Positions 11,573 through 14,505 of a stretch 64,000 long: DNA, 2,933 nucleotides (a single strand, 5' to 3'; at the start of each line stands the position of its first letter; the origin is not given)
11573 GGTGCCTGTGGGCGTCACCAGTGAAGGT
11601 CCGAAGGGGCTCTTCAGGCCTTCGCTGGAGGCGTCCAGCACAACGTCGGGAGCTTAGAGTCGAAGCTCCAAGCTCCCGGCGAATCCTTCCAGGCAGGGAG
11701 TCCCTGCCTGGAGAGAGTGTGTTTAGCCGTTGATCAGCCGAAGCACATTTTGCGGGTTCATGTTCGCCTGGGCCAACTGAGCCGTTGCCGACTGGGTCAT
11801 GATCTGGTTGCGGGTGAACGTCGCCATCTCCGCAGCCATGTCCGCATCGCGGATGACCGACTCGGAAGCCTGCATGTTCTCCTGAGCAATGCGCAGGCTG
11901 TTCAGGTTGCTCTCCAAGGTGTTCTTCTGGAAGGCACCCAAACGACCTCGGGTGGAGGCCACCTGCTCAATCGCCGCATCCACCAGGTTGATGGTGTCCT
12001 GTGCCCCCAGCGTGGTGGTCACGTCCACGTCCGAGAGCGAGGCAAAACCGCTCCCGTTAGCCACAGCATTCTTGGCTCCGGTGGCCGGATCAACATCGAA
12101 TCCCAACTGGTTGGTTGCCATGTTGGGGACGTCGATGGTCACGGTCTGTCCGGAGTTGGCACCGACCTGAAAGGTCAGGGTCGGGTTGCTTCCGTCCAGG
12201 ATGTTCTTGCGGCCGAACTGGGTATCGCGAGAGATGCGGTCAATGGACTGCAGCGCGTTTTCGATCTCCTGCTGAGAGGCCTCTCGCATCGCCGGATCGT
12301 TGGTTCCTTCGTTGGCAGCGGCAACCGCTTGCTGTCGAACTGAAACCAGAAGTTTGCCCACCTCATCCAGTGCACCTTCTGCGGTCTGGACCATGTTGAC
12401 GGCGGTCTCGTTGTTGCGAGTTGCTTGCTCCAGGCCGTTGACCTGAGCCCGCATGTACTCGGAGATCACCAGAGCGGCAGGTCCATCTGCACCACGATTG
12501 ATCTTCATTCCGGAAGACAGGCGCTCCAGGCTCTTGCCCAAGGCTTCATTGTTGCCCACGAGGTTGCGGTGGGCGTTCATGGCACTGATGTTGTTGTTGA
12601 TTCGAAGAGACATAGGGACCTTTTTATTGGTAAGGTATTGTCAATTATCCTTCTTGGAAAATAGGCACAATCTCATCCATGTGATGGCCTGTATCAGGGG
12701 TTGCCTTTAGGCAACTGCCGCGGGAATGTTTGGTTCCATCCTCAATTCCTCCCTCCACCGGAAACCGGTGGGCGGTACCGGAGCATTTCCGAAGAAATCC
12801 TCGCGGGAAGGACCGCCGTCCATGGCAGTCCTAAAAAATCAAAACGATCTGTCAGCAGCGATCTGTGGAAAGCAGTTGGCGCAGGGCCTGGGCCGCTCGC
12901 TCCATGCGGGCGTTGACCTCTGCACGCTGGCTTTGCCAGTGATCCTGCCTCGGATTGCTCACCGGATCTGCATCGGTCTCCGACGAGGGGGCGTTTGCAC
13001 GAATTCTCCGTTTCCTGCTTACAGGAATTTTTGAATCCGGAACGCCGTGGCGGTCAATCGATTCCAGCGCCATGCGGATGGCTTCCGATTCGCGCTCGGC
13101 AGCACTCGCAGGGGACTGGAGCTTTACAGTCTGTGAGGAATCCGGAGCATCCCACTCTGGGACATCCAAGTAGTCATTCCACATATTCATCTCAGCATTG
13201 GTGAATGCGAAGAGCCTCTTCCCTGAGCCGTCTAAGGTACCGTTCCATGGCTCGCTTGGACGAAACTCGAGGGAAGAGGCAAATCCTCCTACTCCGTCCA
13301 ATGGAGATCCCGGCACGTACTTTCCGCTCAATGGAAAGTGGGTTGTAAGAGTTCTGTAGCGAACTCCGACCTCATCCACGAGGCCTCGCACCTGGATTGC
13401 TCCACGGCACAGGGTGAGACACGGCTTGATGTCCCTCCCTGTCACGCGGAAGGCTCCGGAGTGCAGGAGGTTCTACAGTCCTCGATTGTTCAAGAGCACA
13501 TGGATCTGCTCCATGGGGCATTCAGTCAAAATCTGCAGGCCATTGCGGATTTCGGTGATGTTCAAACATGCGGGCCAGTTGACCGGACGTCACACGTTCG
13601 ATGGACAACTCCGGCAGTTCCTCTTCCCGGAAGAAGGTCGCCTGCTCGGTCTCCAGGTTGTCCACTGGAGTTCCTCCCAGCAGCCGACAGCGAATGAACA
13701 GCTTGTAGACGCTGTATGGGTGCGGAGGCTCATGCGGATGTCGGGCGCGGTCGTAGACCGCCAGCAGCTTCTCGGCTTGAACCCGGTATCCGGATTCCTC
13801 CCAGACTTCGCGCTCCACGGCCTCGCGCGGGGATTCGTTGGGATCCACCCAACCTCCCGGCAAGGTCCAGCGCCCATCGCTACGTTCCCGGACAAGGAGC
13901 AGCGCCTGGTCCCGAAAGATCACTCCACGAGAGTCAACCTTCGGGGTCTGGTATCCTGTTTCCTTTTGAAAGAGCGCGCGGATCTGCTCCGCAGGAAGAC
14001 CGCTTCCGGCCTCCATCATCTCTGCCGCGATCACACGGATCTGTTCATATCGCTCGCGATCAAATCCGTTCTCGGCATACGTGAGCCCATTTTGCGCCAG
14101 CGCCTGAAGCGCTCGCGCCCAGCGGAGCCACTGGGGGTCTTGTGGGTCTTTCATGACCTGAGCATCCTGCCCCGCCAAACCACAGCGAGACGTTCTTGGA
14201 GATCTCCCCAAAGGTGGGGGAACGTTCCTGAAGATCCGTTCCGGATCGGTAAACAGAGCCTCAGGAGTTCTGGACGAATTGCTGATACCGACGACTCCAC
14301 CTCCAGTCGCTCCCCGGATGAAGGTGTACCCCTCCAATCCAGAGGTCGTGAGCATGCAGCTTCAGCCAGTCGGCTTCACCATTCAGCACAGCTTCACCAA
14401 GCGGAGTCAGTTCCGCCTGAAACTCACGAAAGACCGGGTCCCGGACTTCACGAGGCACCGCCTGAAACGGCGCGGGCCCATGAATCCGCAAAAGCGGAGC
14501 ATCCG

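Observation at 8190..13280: Duplicated cassette: structured element + orphan ~105-aa ORF + conserved motif + short flagellin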

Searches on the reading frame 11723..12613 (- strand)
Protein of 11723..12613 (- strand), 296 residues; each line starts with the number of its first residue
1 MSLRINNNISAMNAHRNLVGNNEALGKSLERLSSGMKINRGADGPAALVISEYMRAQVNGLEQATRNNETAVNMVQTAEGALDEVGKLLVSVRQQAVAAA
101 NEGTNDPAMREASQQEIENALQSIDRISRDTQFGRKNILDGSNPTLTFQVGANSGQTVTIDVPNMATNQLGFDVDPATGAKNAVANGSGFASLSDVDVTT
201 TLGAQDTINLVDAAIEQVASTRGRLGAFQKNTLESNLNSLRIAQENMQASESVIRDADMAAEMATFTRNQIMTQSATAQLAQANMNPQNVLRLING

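Call 5: search_protein_families(library=pfam, proteins=[window:11723-12613:-], max_evalue=1)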
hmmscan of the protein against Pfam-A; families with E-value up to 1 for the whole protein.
window:11723-12613:- (296 aa): 5 families
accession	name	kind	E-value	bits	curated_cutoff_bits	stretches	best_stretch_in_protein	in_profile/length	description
PF00669.25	Flagellin_N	-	4.5e-36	124.4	26.6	1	5-143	1-138/139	Bacterial flagellin N-terminal helical region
PF00700.27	Flagellin_C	-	9.4e-21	74.4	23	1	209-294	2-86/86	Bacterial flagellin C-terminal helical region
PF01333.25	Apocytochr_F_C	-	0.042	14.3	30.4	1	68-129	22-86/118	Apocytochrome F, C-terminal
PF10456.14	BAR_3_WASP_bdg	-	0.25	11.1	24.9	1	206-282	148-230/236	WASP-binding domain of Sorting nexin protein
PF02996.22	Prefoldin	-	0.35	11.3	23.2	0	52-100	6-53/120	Prefoldin subunit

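Call 15: find_related_loci(query=window:11726-12613:-, collection=genome_contigs, flank=6000)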
Query window:11726-12613:- (296 aa) in genome_contigs; peptide patterns used: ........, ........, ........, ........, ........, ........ (x = any residue, [..] = any of these).
532 stretches matched a pattern; 465 encode a relative of the query (tblastn E <= 1e-3); the best 80 are kept; 76 distinct loci.
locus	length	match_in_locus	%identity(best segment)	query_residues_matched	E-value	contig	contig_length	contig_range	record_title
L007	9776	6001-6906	78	1-296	5e-152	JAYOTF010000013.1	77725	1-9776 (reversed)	MAG: Deltaproteobacteria bacterium isolate 139566_S167_metabat_bins_sens.tsv.074 NODE_224_length_77725_cov_8.198519, who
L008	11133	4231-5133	78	1-295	1e-148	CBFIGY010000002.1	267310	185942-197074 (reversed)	MAG: uncultured bacterium isolate Co_bin_836_permissive genome assembly, contig: Co_bin_836_permissive_c2, whole genome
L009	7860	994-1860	63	1-294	4e-111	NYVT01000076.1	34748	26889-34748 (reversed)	MAG: Deltaproteobacteria bacterium isolate CPC295 47326, whole genome shotgun sequence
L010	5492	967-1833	63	1-294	4e-111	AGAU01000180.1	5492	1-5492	SAR324 cluster bacterium JCVI-SC AAA005 ctg_434, whole genome shotgun sequence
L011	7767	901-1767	64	1-294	2e-105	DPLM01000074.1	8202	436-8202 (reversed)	MAG TPA_asm: Deltaproteobacteria bacterium isolate UBA9254 contig_85959, whole genome shotgun sequence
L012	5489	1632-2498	63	1-294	5e-103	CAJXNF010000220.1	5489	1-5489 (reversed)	MAG TPA_asm: uncultured proteobacterium isolate SRR4030075_bin.2_MetaBAT_v2.12.1_MAG genome assembly, contig: NODE_7601_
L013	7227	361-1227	63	1-294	4e-103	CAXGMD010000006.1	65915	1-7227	MAG TPA_asm: uncultured bacterium isolate ERR594288_concoct_130 genome assembly, contig: ERZ6778509.322, whole genome sh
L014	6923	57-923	63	1-294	2e-102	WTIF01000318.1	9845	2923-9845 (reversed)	MAG: Deltaproteobacteria bacterium isolate PL36313bin_19 NODE_3134_length_9845_cov_8.615628, whole genome shotgun sequen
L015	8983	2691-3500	51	1-294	7e-79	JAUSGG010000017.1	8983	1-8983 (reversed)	MAG: Armatimonadota bacterium isolate E14_metabat.bin.108 E14_k141_1402487, whole genome shotgun sequence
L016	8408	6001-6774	50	1-282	3e-75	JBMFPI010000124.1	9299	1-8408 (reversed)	MAG: Armatimonadota bacterium isolate KM4338-59 NODE_124_length_9299_cov_2.969313, whole genome shotgun sequence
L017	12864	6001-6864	48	3-294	7e-75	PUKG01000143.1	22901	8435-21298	MAG: Halobacteroidaceae bacterium isolate B1Sed10_89R1 B1-Sed10-C2048, whole genome shotgun sequence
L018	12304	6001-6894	46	3-294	1e-73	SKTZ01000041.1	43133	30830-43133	MAG: Bacillota bacterium isolate CSSed162cmA_81 CSSed16-2cmA-799, whole genome shotgun sequence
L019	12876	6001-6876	47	2-294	2e-73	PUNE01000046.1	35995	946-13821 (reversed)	MAG: Halobacteroidaceae bacterium isolate B1Sed10_204 B1-Sed10-C838, whole genome shotgun sequence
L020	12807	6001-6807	44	3-294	3e-66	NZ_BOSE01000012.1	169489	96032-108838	Paenibacillus montaniterrae strain J40TS1 sequence12, whole genome shotgun sequence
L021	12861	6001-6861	45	2-294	2e-65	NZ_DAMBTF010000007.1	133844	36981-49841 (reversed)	MAG: Proteiniclasticum sp. isolate CTOTU49245 NODE_20_length_133844_cov_6.500968, whole genome shotgun sequence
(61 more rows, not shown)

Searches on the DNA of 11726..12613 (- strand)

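Call 91: search_rna_families(sources=[L036, L063, L069, L077, L034, L009, L012], threshold=gathering)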
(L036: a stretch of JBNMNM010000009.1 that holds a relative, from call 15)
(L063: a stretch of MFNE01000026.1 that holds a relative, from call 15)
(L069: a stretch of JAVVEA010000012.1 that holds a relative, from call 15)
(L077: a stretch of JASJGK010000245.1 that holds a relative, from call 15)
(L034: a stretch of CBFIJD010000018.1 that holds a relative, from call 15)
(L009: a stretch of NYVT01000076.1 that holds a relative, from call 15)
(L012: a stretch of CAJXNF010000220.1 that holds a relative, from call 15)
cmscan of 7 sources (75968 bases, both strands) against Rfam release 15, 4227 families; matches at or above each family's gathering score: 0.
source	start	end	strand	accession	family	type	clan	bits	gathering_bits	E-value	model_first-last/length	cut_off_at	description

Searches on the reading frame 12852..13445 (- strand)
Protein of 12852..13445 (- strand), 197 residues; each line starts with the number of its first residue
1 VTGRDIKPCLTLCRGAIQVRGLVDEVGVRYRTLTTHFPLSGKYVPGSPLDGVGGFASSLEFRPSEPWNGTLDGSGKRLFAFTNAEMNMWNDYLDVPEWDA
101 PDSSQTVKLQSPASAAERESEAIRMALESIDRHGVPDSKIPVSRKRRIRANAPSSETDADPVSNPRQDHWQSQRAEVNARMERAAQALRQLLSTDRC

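Call 5: search_protein_families(library=pfam, proteins=[window:12852-13445:-], max_evalue=1)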
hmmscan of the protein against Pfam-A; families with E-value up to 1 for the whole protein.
window:12852-13445:- (197 aa): 0 families

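Call 9: find_homologous_proteins(query=window:12855-13445:-, max_evalue=0.01)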
Query window:12855-13445:- (197 aa): 1 proteins with E <= 0.01 among 179 candidates.
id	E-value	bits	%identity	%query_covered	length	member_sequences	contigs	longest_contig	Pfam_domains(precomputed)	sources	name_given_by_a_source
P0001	2.0e-128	444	100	100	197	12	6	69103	-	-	-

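Call 10: find_encoding_contigs(protein=P0001, flank=10000, max_places=10)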
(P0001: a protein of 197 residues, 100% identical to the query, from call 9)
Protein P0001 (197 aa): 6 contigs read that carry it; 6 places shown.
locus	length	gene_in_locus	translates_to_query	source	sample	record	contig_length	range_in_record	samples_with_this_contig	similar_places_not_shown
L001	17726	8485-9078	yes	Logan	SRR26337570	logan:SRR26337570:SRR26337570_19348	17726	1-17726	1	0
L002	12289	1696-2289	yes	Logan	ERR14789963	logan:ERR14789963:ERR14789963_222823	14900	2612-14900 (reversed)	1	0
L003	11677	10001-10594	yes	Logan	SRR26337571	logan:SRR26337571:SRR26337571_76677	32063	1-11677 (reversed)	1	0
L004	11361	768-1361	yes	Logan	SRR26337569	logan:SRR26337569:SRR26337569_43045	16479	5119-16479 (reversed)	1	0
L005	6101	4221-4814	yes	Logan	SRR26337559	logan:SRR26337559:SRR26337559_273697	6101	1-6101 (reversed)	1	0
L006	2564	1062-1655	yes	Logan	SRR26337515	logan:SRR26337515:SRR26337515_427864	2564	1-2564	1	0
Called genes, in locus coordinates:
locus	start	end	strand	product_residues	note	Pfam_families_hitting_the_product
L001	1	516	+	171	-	?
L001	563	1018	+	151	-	PF02561:FliS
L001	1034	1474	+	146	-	PF02561:FliS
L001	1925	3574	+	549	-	PF00501:AMP-binding, PF13193:AMP-binding_C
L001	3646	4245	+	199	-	-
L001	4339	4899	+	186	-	PF00730:HhH-GPD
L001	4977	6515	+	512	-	PF01144:CoA_trans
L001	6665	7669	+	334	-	-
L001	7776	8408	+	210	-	PF12535:Nudix_N, PF00293:NUDIX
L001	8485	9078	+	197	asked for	-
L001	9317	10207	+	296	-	PF00669:Flagellin_N, PF00700:Flagellin_C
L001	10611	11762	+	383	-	PF01321:Creatinase_N, PF00557:Peptidase_M24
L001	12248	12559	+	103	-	-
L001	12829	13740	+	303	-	PF00669:Flagellin_N, PF00700:Flagellin_C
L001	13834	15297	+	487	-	PF00669:Flagellin_N, PF00700:Flagellin_C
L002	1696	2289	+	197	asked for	-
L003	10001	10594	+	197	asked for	-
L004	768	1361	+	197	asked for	-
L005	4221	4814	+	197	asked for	-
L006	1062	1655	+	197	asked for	-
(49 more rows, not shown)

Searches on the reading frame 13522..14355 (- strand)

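Call 5: search_protein_families(library=pfam, proteins=[window:13522-14355:-], max_evalue=1)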
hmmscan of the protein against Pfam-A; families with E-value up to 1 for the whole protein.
window:13522-14355:- (277 aa): 4 families
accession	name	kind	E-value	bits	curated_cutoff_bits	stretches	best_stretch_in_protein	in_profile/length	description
PF12535.13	Nudix_N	-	2.4e-25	88.4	27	1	74-129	1-56/56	Hydrolase of X-linked nucleoside diphosphate N terminal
PF00293.34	NUDIX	-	2.9e-16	60.1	21.1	1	143-248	6-119/134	NUDIX domain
PF22327.2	Nudt16-like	-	0.00018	21.9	27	1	150-199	22-72/161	U8 snoRNA-decapping enzyme-like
PF14815.12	NUDIX_4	-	0.017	15.4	35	1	160-253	19-104/113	NUDIX domain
